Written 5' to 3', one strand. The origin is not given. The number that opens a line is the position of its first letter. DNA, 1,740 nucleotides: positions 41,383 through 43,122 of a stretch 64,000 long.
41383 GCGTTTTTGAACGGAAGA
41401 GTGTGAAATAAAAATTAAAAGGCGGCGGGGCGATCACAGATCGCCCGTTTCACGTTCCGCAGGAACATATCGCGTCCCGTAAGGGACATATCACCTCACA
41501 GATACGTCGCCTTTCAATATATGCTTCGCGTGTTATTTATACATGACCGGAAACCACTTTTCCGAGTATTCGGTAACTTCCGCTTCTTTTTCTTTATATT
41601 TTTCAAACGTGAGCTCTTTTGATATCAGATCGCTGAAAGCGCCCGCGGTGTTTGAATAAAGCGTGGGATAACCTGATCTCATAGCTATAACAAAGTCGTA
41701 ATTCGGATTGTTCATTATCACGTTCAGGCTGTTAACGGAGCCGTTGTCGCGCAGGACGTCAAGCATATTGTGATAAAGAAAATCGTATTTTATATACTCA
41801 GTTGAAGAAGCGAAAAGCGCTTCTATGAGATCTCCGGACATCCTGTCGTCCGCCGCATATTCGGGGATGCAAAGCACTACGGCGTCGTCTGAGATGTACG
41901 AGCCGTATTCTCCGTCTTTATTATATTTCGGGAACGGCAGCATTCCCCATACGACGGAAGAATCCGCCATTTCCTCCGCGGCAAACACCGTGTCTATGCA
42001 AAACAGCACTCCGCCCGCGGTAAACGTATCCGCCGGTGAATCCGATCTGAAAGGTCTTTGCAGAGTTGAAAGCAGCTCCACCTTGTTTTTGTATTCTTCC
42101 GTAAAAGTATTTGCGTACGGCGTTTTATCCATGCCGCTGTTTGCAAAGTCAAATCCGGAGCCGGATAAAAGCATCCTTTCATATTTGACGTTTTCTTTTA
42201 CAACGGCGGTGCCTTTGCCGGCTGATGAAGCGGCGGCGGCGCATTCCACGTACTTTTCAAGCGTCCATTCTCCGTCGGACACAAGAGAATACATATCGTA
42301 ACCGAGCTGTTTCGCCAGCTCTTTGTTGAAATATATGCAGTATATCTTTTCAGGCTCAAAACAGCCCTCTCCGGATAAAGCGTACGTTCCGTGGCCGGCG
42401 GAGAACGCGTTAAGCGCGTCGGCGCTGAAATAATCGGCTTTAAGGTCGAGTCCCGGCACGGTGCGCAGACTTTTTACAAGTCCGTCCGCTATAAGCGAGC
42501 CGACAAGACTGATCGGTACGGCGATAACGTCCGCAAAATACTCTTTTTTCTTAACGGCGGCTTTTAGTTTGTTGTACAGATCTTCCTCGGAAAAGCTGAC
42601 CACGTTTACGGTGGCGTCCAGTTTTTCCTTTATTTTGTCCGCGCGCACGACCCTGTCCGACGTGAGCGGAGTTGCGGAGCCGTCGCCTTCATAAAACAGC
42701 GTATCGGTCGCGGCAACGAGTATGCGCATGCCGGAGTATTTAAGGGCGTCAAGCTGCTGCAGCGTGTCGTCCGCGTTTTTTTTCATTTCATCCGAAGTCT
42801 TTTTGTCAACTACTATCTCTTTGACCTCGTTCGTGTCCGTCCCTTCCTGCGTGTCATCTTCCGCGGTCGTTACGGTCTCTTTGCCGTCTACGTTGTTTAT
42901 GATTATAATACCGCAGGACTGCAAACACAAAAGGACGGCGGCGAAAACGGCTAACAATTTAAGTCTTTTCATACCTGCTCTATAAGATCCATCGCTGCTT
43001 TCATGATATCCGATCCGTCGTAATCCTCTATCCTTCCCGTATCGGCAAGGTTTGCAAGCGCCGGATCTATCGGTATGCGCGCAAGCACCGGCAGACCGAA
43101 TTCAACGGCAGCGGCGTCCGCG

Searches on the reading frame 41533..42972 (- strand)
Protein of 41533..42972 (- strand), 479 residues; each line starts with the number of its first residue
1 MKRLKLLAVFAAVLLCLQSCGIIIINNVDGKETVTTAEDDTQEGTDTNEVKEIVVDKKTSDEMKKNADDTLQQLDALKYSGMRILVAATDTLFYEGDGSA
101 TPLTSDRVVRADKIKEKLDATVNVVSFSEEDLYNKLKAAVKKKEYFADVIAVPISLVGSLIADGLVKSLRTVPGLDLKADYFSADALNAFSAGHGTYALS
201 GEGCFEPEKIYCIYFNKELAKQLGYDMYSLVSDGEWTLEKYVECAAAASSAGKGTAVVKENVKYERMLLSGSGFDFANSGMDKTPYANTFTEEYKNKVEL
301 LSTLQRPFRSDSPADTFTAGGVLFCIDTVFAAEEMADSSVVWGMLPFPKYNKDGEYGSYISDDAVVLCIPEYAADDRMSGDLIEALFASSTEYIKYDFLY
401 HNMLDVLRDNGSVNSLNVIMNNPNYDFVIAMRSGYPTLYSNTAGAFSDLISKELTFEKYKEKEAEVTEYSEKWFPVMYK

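Call 57: find_encoding_contigs(protein=window:41533-42972:-, flank=10000, max_places=1)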
Protein window:41533-42972:- (479 aa): 6 contigs read that carry it; 1 place shown.
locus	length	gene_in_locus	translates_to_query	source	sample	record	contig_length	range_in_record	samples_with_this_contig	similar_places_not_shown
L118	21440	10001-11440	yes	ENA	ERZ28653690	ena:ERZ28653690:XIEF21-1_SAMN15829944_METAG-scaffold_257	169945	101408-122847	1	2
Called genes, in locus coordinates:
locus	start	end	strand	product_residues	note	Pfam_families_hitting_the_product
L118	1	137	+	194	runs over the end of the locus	PF13662:Toprim_4 (weak), PF01751:Toprim (weak), PF13331:DUF4093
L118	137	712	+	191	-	PF04138:GtrA_DPMS_TM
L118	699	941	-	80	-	-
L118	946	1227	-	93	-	-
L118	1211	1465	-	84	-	-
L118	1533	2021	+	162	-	PF00149:Metallophos (faint), PF12850:Metallophos_2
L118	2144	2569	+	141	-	PF12802:MarR_2 (weak), PF22381:Staph_reg_Sar_Rot (weak), PF01047:MarR, PF22166:WHD_ArnR1 (weak), PF13463:HTH_27 (faint)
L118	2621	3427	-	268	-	PF00005:ABC_tran, PF02463:SMC_N, PF13304:AAA_21 (faint)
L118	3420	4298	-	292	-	PF02653:BPD_transp_2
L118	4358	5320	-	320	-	PF04392:ABC_sub_bind, PF13407:Peripla_BP_4 (faint)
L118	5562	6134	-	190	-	PF01464:SLT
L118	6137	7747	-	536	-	PF01300:Sua5_yciO_yrdC, PF03481:Sua5_C, PF01121:CoaE, PF13238:AAA_18 (faint)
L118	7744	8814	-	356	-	PF03462:PCRF, PF00472:RF-1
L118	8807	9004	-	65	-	PF06107:DUF951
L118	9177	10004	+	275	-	PF10609:ParA, PF01656:CbiA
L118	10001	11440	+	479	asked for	PF01547:SBP_bac_1, PF13416:SBP_bac_8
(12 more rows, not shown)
